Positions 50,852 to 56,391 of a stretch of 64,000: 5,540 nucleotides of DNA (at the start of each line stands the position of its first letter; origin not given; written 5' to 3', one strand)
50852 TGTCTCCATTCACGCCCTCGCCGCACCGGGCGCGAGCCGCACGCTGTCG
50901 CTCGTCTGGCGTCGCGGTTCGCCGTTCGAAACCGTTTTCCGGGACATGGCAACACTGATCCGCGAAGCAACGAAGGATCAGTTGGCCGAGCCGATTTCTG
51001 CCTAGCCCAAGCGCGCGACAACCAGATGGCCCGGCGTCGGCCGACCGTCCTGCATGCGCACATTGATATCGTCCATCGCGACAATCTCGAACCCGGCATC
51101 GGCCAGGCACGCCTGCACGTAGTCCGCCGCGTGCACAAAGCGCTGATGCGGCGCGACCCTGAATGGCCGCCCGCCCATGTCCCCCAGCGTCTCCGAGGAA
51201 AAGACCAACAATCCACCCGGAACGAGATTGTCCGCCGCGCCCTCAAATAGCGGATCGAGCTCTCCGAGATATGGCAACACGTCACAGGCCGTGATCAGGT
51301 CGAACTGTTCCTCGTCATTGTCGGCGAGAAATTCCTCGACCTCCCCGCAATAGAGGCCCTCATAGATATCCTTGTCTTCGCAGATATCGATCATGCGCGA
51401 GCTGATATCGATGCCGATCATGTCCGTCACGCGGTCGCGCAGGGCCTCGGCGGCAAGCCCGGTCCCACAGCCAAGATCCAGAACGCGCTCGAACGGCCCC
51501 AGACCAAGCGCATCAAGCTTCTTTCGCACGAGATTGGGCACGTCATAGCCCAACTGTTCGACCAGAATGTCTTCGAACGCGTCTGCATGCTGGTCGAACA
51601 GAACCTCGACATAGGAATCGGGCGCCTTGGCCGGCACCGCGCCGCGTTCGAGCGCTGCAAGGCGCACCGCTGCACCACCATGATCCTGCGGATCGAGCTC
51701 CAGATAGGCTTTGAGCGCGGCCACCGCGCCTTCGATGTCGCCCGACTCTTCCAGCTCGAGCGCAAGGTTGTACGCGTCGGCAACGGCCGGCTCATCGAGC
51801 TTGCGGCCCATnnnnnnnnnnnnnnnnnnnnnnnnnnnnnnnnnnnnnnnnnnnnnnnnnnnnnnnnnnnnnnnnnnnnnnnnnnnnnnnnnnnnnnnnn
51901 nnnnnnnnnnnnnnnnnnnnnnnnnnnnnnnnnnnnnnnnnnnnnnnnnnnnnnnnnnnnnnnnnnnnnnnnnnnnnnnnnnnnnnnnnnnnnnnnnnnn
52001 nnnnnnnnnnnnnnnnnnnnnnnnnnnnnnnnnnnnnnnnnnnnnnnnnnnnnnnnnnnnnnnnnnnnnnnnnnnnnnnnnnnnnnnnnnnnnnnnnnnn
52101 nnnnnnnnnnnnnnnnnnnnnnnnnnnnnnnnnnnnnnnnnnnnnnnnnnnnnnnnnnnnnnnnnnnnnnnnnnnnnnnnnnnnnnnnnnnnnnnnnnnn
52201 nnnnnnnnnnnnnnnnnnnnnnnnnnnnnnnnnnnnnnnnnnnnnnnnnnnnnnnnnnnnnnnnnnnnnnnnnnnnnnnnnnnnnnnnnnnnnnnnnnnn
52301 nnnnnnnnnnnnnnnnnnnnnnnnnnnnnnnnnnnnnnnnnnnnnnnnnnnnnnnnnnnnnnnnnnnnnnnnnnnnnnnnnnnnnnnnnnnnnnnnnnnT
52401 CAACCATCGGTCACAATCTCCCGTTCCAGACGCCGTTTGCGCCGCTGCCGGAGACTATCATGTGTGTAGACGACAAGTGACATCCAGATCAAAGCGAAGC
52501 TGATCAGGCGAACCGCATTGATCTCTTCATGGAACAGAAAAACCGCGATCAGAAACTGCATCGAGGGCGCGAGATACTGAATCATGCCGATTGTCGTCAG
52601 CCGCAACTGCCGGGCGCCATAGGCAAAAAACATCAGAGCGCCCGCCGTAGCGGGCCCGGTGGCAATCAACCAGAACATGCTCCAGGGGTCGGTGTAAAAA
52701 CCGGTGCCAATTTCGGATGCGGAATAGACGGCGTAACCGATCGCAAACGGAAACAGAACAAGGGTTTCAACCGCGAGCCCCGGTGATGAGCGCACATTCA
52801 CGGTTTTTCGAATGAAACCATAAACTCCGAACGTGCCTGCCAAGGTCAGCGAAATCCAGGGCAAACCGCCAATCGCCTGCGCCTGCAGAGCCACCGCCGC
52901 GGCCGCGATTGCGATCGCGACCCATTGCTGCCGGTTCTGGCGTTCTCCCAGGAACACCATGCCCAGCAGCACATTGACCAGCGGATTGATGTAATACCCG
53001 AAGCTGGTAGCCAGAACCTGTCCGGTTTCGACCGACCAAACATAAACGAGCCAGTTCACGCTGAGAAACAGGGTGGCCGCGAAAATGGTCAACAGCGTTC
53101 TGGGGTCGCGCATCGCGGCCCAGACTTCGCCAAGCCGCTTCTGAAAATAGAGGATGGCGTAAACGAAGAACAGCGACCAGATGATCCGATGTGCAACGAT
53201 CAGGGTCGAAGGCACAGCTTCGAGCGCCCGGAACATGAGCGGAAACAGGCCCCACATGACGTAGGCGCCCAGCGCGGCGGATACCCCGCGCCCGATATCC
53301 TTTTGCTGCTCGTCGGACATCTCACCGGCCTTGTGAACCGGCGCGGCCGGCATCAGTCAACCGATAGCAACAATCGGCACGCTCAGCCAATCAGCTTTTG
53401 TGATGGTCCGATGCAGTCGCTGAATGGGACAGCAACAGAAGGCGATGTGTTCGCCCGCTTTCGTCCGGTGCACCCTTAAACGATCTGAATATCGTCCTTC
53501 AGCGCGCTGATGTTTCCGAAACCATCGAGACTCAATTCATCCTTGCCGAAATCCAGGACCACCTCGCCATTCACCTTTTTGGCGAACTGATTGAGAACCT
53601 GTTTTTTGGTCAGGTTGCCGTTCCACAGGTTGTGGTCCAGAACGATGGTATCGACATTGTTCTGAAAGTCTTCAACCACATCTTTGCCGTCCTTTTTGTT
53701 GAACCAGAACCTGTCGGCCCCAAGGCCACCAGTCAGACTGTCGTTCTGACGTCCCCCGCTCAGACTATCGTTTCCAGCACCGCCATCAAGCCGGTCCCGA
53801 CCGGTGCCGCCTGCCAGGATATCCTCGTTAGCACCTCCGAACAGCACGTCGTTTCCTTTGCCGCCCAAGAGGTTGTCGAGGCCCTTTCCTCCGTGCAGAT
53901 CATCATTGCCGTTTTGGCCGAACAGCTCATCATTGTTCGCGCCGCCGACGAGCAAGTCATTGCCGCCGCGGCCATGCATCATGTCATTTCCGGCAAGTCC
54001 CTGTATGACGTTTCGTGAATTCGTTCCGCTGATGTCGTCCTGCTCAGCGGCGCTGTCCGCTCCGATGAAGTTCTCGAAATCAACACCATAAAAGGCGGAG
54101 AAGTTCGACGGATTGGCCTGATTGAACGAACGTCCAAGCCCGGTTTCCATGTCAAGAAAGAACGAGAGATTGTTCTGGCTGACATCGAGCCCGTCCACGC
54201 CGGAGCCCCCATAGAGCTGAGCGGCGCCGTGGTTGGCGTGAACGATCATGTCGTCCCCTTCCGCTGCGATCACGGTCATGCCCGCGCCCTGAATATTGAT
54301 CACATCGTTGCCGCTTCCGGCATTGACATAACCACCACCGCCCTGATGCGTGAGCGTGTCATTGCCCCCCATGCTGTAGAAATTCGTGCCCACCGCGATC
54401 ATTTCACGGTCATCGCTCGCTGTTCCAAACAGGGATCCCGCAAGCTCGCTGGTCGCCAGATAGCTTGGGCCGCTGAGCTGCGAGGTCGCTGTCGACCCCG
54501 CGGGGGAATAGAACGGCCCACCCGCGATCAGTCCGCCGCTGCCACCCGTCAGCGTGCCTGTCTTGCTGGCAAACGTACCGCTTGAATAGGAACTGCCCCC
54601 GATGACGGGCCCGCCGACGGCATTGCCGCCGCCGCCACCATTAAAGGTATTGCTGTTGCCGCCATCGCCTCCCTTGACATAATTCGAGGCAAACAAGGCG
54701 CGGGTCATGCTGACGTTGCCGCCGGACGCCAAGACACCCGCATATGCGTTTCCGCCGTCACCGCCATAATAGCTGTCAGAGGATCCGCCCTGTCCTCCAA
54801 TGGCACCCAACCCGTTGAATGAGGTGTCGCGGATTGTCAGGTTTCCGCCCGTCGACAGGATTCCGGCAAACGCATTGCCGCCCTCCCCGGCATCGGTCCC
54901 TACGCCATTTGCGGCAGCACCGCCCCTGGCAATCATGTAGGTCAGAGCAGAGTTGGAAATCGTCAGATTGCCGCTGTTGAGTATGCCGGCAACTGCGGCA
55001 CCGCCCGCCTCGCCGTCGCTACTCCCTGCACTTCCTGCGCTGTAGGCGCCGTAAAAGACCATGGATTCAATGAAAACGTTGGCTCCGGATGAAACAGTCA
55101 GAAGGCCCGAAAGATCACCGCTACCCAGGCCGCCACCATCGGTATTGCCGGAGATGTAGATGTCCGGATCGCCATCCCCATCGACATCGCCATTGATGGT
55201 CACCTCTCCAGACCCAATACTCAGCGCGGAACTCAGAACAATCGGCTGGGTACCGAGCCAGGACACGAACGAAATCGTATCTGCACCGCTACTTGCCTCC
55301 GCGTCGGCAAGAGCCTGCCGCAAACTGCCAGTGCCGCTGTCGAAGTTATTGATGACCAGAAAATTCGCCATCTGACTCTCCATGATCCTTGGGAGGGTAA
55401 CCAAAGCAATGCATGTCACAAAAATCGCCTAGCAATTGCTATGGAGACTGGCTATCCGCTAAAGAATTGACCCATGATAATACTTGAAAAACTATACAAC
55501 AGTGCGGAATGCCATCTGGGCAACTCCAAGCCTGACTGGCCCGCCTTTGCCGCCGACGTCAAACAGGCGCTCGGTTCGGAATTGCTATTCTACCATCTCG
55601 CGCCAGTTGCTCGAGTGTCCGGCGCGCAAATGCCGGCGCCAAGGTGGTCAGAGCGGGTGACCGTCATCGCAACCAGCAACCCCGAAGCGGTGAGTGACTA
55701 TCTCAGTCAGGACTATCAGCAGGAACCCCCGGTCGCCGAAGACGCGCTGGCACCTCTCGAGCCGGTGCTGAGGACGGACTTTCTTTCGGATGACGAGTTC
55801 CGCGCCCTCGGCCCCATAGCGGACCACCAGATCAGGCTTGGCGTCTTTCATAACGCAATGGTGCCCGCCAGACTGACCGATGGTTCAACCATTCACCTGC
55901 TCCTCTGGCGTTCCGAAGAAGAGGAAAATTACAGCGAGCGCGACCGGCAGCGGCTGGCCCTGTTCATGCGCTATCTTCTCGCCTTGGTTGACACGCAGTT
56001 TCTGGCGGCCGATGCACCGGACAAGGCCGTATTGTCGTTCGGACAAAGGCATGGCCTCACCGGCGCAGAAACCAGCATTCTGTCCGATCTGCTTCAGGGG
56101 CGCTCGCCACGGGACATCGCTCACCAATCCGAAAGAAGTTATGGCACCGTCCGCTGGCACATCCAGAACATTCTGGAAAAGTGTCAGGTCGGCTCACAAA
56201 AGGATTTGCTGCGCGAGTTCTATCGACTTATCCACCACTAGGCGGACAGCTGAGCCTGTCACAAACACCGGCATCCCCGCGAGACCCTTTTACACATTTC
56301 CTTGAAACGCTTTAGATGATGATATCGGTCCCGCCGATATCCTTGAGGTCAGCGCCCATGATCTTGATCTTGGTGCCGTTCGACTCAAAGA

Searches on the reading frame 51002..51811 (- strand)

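Call 60: search_protein_families(library=pfam, proteins=[window:51002-51811:-], max_evalue=0.01)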
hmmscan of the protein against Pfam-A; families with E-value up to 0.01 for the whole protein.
window:51002-51811:- (269 aa): 12 families
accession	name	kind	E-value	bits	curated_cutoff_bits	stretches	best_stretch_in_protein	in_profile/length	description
PF13489.12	Methyltransf_23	-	4.9e-16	59.3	27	1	92-244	6-162/164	Methyltransferase domain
PF08241.18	Methyltransf_11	-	2.1e-14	54.4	21.2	1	111-204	1-95/95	Methyltransferase domain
PF08242.18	Methyltransf_12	-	1.3e-13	52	30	1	111-202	1-98/98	Methyltransferase domain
PF13649.12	Methyltransf_25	-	1.3e-13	51.9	27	1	110-200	1-97/97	Methyltransferase domain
PF13847.12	Methyltransf_31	-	4.1e-10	40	27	1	109-207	6-112/145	Methyltransferase domain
PF07021.18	MetW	-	0.00032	20.8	21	1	108-174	15-80/193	Methionine biosynthesis protein MetW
PF01209.24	Ubie_methyltran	-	0.0015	18.4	20.1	1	68-168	9-109/233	ubiE/COQ5 methyltransferase family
PF13181.12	TPR_8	-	0.0023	18.4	25.7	1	14-43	5-34/34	Tetratricopeptide repeat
PF13371.12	TPR_9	-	0.0023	18.3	35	1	14-50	33-69/73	Tetratricopeptide repeat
PF05724.17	TPMT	-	0.0028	17.8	26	1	90-142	21-73/218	Thiopurine S-methyltransferase (TPMT)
PF02353.26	CMAS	-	0.0047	16.7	27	1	96-208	52-168/273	Mycolic acid cyclopropane synthetase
PF13428.12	TPR_14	-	0.0097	17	23.5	1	14-53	5-43/44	Tetratricopeptide repeat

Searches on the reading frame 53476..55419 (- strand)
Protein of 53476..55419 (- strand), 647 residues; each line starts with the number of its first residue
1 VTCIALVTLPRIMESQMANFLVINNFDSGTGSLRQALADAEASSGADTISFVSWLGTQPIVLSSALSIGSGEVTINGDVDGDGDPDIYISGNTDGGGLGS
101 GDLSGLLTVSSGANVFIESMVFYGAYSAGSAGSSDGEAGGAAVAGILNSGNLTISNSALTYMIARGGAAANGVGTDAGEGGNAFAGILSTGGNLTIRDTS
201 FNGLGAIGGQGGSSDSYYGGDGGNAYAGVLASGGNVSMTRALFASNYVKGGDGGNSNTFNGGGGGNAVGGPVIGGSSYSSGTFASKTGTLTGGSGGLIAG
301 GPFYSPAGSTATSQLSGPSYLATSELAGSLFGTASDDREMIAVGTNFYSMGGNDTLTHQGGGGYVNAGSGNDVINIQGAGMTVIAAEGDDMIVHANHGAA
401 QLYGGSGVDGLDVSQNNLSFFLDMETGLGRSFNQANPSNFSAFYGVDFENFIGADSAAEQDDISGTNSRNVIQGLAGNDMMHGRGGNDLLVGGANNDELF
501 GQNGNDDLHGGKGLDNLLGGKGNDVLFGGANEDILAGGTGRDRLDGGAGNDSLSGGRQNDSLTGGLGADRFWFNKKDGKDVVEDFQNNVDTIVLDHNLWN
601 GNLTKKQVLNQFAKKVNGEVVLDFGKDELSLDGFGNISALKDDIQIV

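Call 19: search_protein_families(library=pfam, proteins=[window:53476-55419:-], max_evalue=0.001)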
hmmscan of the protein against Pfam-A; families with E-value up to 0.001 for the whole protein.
window:53476-55419:- (647 aa): 1 family
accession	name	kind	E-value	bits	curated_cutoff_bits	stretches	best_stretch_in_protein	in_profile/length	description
PF00353.25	HemolysinCabind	-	2e-19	69.6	23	4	537-570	2-35/36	RTX calcium-binding nonapeptide repeat (4 copies)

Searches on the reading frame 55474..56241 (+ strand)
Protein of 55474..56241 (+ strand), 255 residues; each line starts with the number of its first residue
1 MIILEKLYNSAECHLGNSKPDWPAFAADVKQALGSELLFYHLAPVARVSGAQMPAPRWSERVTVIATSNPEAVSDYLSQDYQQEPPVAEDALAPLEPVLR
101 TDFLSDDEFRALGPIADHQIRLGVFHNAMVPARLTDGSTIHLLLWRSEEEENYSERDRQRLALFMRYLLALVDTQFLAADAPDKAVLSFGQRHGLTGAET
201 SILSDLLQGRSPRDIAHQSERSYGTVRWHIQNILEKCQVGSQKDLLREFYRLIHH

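Call 60: search_protein_families(library=pfam, proteins=[window:55474-56241:+], max_evalue=0.01)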
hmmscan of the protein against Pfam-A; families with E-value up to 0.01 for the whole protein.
window:55474-56241:+ (255 aa): 2 families
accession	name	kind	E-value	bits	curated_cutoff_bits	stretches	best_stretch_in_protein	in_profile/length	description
PF00196.25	GerE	-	8e-07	29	23.5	1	195-247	3-55/57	Bacterial regulatory proteins, luxR family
PF13185.12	GAF_2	-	0.0098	16.5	28.6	0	70-167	41-130/136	GAF domain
